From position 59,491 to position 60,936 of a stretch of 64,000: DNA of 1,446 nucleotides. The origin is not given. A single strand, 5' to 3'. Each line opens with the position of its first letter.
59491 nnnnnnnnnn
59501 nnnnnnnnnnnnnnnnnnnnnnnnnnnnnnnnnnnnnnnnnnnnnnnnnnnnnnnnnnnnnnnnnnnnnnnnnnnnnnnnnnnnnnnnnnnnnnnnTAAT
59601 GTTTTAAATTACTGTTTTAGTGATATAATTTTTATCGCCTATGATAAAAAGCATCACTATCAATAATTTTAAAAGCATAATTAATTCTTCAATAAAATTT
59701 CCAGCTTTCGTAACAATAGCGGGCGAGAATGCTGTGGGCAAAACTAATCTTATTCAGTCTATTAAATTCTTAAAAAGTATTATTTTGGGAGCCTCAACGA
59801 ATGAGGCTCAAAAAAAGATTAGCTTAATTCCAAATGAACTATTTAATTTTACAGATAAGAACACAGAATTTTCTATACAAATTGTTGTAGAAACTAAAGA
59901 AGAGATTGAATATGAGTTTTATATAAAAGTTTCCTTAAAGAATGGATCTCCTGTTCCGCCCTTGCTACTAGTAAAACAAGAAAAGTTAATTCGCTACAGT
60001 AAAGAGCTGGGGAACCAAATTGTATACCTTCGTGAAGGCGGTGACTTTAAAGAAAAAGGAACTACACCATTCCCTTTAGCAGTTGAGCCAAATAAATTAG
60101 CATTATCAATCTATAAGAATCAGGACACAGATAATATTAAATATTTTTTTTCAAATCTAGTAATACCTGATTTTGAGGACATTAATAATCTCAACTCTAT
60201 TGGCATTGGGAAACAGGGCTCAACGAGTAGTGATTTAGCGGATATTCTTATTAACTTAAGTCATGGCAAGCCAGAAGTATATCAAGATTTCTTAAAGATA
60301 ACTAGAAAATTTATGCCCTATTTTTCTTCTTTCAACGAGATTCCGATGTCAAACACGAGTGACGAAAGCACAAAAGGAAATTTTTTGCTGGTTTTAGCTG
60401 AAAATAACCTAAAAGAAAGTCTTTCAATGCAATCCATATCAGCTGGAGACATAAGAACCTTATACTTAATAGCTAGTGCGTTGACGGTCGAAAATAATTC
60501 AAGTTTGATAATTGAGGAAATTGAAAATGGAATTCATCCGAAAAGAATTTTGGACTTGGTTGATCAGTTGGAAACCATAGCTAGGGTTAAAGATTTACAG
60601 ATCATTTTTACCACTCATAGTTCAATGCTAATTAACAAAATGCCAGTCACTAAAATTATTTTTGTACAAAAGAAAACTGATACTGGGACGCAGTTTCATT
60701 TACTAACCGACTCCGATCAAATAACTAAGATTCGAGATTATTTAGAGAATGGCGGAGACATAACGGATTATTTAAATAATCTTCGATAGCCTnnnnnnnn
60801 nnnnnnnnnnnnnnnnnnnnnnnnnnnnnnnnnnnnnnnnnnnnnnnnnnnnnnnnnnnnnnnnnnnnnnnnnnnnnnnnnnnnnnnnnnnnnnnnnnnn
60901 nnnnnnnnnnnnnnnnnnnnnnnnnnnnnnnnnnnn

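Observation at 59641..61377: Compact two-gene OLD/ABC-type ATPase + small TOPRIM-like protein: candidate anti-phage/abortive-infection module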

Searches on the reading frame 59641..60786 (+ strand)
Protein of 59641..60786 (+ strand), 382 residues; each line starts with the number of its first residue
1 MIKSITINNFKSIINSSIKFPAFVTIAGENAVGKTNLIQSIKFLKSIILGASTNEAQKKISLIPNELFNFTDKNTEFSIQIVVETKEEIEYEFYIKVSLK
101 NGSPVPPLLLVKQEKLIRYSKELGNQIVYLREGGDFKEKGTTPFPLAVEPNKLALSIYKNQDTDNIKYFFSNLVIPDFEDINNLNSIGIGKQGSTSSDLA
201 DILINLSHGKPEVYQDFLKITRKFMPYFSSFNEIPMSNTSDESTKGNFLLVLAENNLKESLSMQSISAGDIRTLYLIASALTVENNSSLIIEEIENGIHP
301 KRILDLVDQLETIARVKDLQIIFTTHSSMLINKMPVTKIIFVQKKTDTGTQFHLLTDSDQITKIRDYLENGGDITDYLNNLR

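Call 3: search_protein_families(library=pfam, proteins=[window:59641-60786:+], max_evalue=1)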
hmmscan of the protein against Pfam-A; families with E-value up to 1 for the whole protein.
window:59641-60786:+ (382 aa): 9 families
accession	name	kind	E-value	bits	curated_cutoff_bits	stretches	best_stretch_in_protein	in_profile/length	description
PF13304.12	AAA_21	-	1.9e-22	81.1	27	1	25-331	3-303/304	AAA domain, putative AbiEii toxin, Type IV TA system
PF13175.12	AAA_15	-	1.5e-14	54.9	32.1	1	1-331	1-374/374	AAA ATPase domain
PF02463.25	SMC_N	-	5.1e-07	29.8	40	1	1-344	1-215/220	RecF/RecN/SMC N terminal domain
PF11398.14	DUF2813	-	5.3e-05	23.2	21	2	288-354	286-348/372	Protein of unknown function (DUF2813)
PF13476.12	AAA_23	-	0.00082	20.5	27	1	4-93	1-94/201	AAA domain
PF08762.16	CRPV_capsid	-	0.013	15.7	22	0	225-252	131-157/199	CRPV capsid protein like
PF13918.12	PLDc_3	-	0.09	12.9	27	1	316-357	19-63/180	PLD-like domain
PF04533.18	Herpes_U44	-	0.13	12.3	25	0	336-369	52-83/202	Herpes virus U44 protein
PF13401.12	AAA_22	-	0.16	12.8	27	0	279-325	77-122/130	AAA domain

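Call 4: search_protein_families(library=padloc, proteins=[window:59641-60786:+], max_evalue=1)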
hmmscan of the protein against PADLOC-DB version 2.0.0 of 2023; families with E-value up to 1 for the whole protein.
window:59641-60786:+ (382 aa): 108 families (the best 25 are shown)
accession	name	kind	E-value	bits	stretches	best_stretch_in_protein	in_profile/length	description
PDLC04391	PDC-M07A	-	4.1e-32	109.7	1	1-363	1-385/412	-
PDLC04176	HEC-01A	-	4e-30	103.4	1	2-353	3-342/371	-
PDLC04393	PDC-M07A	-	7.7e-30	102.2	2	250-343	270-368/435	-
PDLC04392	PDC-M07A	-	2.1e-29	100.9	2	243-348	261-371/432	-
PDLC02335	AbiLi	-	3.3e-29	100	1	1-361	49-266/326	AbiLi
PDLC04175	HEC-01A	-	1.3e-27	94.8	1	2-361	6-341/363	-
PDLC04178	HEC-01A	-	4.7e-26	89.8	1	2-347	9-349/399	-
PDLC04179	HEC-01A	-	3.3e-25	87.1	2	196-357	277-430/459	-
PDLC04541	PDC-M25A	-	4.8e-24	83.2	2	242-375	225-358/380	-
PDLC04183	HEC-01A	-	8.1e-23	79.1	2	194-353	219-370/402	-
PDLC04135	mad3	-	4.7e-22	77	2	1-97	1-97/374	mads_3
PDLC03878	NsnB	-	9.8e-22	76.2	1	1-358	1-306/345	-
PDLC02980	AriA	-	1.1e-21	76.1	1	24-331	2-303/304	-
PDLC04184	HEC-01A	-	1.2e-20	72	2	1-84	1-84/464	-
PDLC04180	HEC-01A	-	4.8e-20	70.1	2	254-375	240-363/382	-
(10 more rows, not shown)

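Call 5: search_protein_families(library=ncbifam, proteins=[window:59641-60786:+], max_evalue=1)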
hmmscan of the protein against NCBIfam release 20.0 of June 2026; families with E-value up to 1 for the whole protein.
window:59641-60786:+ (382 aa): 17 families
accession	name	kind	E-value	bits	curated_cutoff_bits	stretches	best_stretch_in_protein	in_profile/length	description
NF047739.1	antiphage_MADS3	equivalog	3.8e-21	75.7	420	2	196-350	254-398/427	methylation-associated defense system AAA family ATPase MAD3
TIGR00611.2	recf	equivalog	5.9e-08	32.3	172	1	2-46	1-46/339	DNA replication/repair protein RecF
NF041760.1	PtuA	equivalog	2.7e-06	26.6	500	2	2-92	52-143/524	retron Ec78 anti-phage system effector ATPase PtuA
NF010158.0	PRK13637.1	equivalog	0.00011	21.5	390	1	253-345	133-221/287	energy-coupling factor transporter ATPase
NF010171.0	PRK13652.1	equivalog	0.00016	20.9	476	1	266-364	138-235/277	cobalt transporter ATP-binding subunit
TIGR03410.1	urea_trans_UrtE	equivalog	0.00021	20.9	285.8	1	276-330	141-194/230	urea ABC transporter ATP-binding subunit UrtE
NF010155.0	PRK13634.1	equivalog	0.00021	20.7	413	1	262-364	142-243/290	energy-coupling factor ABC transporter ATP-binding protein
TIGR00634.1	recN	equivalog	0.00075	18.6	407.85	1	1-45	1-46/563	DNA repair protein RecN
TIGR04521.1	ECF_ATPase_2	equivalog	0.0039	16.3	330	1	262-362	141-240/279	energy-coupling factor transporter ATPase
NF010680.0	PRK14079.1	equivalog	0.0042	16.1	386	1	4-43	5-45/349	recombination protein F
NF010061.0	PRK13538.1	equivalog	0.0043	16.6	195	0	244-341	110-206/211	cytochrome c biogenesis heme-transporting ATPase CcmA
TIGR00231.1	small_GTP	domain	0.0049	16.7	42.5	1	23-47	5-29/164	GTP-binding protein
NF040873.1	AztA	equivalog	0.016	14.8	220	1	14-65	11-62/191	zinc ABC transporter ATP-binding protein AztA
NF000355.4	ribo_prot_ABC_F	equivalog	0.022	13.6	380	1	17-78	335-396/499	ribosomal protection-like ABC-F family protein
TIGR02169.1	SMC_prok_A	equivalog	0.034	11.8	729.4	1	2-86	2-86/1165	chromosome segregation protein SMC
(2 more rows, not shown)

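Call 17: find_homologous_proteins(query=window:59641-60786:+, max_evalue=0.001)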
Query window:59641-60786:+ (382 aa): 58 proteins with E <= 0.001 among 8000 candidates.
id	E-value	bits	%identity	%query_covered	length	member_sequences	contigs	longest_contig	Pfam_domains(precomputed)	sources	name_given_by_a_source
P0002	1.3e-126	441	55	99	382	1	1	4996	PF13175.13,PF02463.26,PF13304.13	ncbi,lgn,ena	-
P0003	2.9e-114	400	51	99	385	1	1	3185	PF13175.13,PF13476.13,PF02463.26,PF13304.13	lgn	-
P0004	1.0e-113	399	49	100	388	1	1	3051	PF13175.13,PF02463.26,PF13304.13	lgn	-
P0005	1.5e-113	398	48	99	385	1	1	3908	PF13175.13,PF02463.26,PF13304.13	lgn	-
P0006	1.1e-112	395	49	99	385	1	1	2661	PF13175.13,PF02463.26,PF13304.13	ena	-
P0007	2.4e-108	381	48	99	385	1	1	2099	PF13175.13,PF02463.26,PF13304.13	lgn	-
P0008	1.2e-107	379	48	99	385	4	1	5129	PF13175.13,PF02463.26,PF13304.13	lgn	-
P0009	6.7e-107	376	48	98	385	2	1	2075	PF13175.13,PF02463.26,PF13304.13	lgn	-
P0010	6.8e-106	373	47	100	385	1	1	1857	PF13175.13,PF13476.13,PF02463.26,PF13304.13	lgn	-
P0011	2.3e-105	371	48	99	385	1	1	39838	PF13175.13,PF02463.26,PF13304.13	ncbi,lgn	-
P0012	3.3e-105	371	47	100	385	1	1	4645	PF13175.13,PF02463.26,PF13304.13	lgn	-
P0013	7.9e-104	366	47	99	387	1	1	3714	PF13175.13,PF02463.26,PF13304.13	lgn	-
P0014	2.8e-102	361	48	99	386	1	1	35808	PF11398.15,PF13175.13,PF13476.13,PF02463.26,PF13304.13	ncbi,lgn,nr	ncbi:ATP-binding protein [Candidatus Peregrinibacteria bacterium]|nr:ATP-binding protein [Candidatus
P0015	6.1e-101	357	49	99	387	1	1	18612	PF13175.13,PF02463.26,PF13304.13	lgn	-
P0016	3.0e-100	354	46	99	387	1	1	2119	PF13175.13,PF02463.26,PF13304.13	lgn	-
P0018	1.6e-97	345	46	100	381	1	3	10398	PF13175.13,PF02463.26,PF13304.13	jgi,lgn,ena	-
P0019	4.9e-97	344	47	99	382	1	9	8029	PF13175.13,PF02463.26,PF13304.13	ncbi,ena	-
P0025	3.4e-83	298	44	99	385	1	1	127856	PF13175.13,PF02463.26,PF13304.13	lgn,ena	-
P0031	6.9e-76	274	41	99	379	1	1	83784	PF13175.13,PF02463.26,PF13304.13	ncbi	-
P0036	6.7e-62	228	38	99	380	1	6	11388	PF13175.13,PF02463.26,PF13304.13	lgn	-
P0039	1.1e-55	208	42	70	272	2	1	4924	PF13175.13,PF13476.13,PF02463.26,PF13304.13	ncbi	-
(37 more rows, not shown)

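Call 21: find_encoding_contigs(protein=P0002, flank=6000, max_places=2)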
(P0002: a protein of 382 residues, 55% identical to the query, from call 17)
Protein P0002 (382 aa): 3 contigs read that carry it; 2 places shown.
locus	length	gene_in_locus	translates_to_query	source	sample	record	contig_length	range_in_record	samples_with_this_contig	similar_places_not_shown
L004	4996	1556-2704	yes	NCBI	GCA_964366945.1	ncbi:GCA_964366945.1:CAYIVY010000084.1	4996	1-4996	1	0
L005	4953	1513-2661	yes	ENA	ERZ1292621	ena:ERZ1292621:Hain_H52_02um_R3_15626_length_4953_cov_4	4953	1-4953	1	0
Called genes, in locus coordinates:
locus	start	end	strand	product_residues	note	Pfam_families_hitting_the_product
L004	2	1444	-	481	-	?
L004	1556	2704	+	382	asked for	PF02463:SMC_N, PF13175:AAA_15, PF13304:AAA_21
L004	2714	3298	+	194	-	-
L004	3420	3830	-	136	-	-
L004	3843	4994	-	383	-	?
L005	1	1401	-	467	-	?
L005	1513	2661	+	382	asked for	PF02463:SMC_N, PF13175:AAA_15, PF13304:AAA_21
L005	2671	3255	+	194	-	-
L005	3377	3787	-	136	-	-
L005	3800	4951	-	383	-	?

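Call 22: find_encoding_contigs(protein=P0014, flank=6000, max_places=2)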
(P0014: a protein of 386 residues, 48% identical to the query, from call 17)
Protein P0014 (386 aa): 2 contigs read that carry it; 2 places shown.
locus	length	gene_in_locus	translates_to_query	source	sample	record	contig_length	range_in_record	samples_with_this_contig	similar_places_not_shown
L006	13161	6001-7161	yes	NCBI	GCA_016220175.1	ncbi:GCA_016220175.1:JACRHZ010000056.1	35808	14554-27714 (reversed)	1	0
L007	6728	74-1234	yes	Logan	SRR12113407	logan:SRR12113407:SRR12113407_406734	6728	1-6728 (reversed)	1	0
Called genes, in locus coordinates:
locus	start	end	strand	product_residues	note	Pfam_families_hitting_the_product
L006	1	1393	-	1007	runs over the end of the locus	PF13328:HD_4 (weak)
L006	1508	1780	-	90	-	PF05016:ParE_toxin (weak)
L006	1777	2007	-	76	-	-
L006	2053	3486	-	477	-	PF02934:GatB_N, PF02637:GatB_Yqey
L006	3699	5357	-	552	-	-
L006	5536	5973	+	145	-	PF02498:Bro-N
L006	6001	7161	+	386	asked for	PF02463:SMC_N, PF11398:DUF2813 (faint), PF13175:AAA_15, PF13476:AAA_23 (faint), PF13304:AAA_21, PF13175:AAA_15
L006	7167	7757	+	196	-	-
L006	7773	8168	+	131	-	PF04020:Phage_holin_4_2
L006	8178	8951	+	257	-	-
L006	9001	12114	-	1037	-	PF02861:Clp_N, PF23569:NBD_SMAX1 (weak), PF00004:AAA, PF17871:AAA_lid_9, PF00004:AAA, PF07724:AAA_2, PF07728:AAA_5, PF10431:ClpB_D2-small, +6 more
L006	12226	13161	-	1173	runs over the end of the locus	-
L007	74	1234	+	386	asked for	PF02463:SMC_N, PF11398:DUF2813 (faint), PF13175:AAA_15, PF13476:AAA_23 (faint), PF13304:AAA_21, PF13175:AAA_15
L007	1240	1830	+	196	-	-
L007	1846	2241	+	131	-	PF04020:Phage_holin_4_2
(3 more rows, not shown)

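Call 23: find_encoding_contigs(protein=P0025, flank=6000, max_places=2)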
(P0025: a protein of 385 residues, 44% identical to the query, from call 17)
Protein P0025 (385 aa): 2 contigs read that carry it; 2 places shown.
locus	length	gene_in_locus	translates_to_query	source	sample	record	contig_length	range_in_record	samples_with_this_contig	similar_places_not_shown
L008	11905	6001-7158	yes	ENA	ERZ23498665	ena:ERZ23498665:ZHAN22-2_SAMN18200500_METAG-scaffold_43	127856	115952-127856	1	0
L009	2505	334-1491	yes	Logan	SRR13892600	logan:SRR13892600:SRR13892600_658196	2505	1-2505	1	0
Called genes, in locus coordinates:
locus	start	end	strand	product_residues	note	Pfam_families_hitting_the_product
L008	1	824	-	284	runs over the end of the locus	PF00291:PALP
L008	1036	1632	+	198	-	PF04138:GtrA_DPMS_TM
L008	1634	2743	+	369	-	PF03215:Rad17 (faint), PF05496:RuvB_N (weak), PF13177:DNA_pol3_delta2, PF13191:AAA_16 (faint), PF00004:AAA, PF07728:AAA_5 (faint), PF22608:DNAX_ATPase_lid, PF12169:DNA_pol3_gamma3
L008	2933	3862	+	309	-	-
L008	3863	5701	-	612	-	PF01726:LexA_DNA_bind, PF20473:MmeI_Mtase (faint), PF00717:Peptidase_S24, PF02384:N6_Mtase, PF05175:MTS, PF07669:Eco57I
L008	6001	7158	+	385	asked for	PF02463:SMC_N (weak), PF13175:AAA_15, PF13304:AAA_21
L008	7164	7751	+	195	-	-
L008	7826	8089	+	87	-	-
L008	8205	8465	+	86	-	PF12961:DUF3850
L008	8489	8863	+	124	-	-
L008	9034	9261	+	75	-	-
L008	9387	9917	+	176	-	PF00929:RNase_T (weak), PF16473:Rv2179c-like (faint)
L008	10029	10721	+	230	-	PF04029:2-ph_phosp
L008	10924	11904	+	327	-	?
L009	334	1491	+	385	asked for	PF02463:SMC_N (weak), PF13175:AAA_15, PF13304:AAA_21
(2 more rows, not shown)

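Call 24: find_encoding_contigs(protein=P0031, flank=6000, max_places=2)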
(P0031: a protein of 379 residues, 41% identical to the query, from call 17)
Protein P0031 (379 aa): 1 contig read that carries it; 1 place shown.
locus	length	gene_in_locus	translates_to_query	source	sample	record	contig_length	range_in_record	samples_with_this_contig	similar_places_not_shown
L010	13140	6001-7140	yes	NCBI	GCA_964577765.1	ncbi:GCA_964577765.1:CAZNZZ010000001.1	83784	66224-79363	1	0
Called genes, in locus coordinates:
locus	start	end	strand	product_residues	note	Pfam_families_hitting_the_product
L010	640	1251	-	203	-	-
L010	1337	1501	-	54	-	-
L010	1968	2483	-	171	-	-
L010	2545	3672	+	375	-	-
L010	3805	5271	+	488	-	PF03193:RsgA_GTPase (faint), PF13476:AAA_23 (faint), PF00005:ABC_tran, PF00158:Sigma54_activat (faint), PF02463:SMC_N (faint), PF12775:AAA_7 (faint), PF00005:ABC_tran, PF13304:AAA_21 (weak), +3 more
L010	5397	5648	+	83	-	-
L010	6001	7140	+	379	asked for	PF02463:SMC_N (faint), PF13175:AAA_15 (weak), PF13304:AAA_21, PF13175:AAA_15 (weak)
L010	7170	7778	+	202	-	-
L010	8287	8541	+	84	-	-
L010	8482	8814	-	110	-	-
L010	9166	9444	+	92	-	PF27542:ArfC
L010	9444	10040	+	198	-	PF00565:SNase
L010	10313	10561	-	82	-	-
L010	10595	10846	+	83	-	-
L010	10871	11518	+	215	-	PF13730:HTH_36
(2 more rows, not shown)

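Call 36: search_solved_structures(query=window:59641-60786:+, max_evalue=0.01)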
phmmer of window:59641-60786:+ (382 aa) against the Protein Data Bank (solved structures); distinct sequences matched with E-value up to 0.01: 2.
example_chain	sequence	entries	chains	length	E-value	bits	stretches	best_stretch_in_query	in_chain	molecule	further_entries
3aux_A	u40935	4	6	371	0.0011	21.9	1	2-52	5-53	DNA double-strand break repair rad50 ATPase | DNA double-strand break repair Rad50 ATPase,DNA double-strand break repair Rad50 ATPase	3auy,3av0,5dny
5f3w_B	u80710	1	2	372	0.0011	21.9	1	2-52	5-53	DNA double-strand break repair Rad50 ATPase,DNA double-strand break repair Rad50 ATPase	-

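Call 57: search_dna_similar(query=window:59641-60786:+, collection=plasmids, mode=protein, max_evalue=0.001, max_rows=15)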
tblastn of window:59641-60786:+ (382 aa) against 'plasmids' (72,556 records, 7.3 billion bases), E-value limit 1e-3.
No match.

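Call 58: search_dna_similar(query=window:59641-60786:+, collection=phages, mode=protein, max_evalue=0.001, max_rows=15)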
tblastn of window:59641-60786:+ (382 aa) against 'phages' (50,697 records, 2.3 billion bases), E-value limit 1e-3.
No match.

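Call 59: list_cluster_members(proteins=[P0001, window:59641-60786:+, P0002, P0011, P0014, P0019, P0031, P0039, P0195, P0018])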
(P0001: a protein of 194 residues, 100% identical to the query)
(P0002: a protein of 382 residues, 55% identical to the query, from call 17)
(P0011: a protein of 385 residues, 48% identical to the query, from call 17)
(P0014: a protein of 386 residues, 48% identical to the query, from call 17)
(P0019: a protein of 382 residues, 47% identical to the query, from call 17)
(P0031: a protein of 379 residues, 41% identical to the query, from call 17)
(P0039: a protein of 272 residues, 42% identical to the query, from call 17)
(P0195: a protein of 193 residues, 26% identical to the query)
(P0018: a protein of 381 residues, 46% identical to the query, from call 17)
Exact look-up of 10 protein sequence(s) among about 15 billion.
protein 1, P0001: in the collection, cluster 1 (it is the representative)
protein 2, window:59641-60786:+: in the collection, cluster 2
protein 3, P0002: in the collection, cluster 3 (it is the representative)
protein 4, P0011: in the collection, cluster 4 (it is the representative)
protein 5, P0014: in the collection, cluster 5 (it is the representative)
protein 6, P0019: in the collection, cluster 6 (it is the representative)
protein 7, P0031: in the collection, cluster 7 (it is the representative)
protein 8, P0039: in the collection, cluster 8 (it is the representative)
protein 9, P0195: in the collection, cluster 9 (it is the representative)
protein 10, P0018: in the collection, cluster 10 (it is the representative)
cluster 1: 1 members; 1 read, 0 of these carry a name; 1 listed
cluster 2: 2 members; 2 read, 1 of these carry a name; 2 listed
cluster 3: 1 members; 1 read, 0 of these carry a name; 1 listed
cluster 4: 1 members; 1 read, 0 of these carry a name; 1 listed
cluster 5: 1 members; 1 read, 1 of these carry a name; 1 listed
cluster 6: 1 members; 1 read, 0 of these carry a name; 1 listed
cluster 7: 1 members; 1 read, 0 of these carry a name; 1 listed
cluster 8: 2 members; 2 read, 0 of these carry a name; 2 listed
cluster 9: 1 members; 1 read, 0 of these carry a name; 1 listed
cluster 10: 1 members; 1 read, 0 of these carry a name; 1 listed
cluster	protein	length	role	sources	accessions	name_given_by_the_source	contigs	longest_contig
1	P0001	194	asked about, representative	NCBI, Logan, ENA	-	-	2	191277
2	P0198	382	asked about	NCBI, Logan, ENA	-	-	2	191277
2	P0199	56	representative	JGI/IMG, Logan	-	hypothetical protein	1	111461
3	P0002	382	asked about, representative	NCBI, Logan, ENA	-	-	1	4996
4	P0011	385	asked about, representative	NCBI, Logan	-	-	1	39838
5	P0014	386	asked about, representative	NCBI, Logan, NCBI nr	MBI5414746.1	ATP-binding protein [Candidatus Peregrinibacteria bacterium]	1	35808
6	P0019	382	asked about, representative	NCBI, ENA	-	-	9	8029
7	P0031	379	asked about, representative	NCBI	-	-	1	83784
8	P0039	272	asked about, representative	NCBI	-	-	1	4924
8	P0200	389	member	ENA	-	-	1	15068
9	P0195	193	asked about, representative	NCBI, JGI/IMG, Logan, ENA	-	-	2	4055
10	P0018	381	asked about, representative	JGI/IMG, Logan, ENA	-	-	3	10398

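Call 60: find_related_loci(query=A4, collection=viral_contigs, flank=6000)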
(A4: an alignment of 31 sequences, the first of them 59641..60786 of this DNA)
Query A4 (382 aa) in viral_contigs; peptide patterns used: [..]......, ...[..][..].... (x = any residue, [..] = any of these).
515 stretches matched a pattern; 56 encode a relative of the query (tblastn E <= 1e-3); 56 distinct loci.
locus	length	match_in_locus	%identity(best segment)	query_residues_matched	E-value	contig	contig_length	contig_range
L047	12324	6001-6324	34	228-342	5e-12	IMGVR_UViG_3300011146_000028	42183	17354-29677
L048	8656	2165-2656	25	194-364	3e-11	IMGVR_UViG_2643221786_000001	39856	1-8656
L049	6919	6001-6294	33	244-342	8e-11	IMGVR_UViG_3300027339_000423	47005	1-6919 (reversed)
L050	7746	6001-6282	36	246-339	8e-11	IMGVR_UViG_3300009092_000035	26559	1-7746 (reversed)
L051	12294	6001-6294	33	244-342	9e-11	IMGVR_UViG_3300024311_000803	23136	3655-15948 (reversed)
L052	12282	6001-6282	35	246-339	3e-10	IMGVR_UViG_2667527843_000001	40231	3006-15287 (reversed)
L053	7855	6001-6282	34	246-339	5e-10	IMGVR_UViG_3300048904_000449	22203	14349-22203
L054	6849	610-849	36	256-335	5e-10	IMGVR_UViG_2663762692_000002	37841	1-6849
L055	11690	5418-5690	32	245-335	1e-9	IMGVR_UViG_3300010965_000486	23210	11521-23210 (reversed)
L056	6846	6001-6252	38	267-349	1e-9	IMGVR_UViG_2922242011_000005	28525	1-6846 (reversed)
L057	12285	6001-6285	31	238-335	2e-9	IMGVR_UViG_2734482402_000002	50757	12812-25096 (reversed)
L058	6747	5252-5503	37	267-349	2e-9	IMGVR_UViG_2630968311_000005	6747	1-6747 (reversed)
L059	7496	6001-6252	37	267-349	2e-9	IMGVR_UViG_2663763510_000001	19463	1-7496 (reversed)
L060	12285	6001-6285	31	238-335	2e-9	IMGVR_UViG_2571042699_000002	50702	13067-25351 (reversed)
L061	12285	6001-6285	31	238-335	2e-9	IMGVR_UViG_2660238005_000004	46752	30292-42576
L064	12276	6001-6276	32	244-335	3e-9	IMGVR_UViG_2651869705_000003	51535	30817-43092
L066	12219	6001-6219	38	267-339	2e-9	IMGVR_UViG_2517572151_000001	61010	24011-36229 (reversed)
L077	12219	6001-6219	36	267-339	6e-9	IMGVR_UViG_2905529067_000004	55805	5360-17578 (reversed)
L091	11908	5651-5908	34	247-335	3e-8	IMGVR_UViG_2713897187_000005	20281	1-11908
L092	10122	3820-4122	32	229-335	3e-8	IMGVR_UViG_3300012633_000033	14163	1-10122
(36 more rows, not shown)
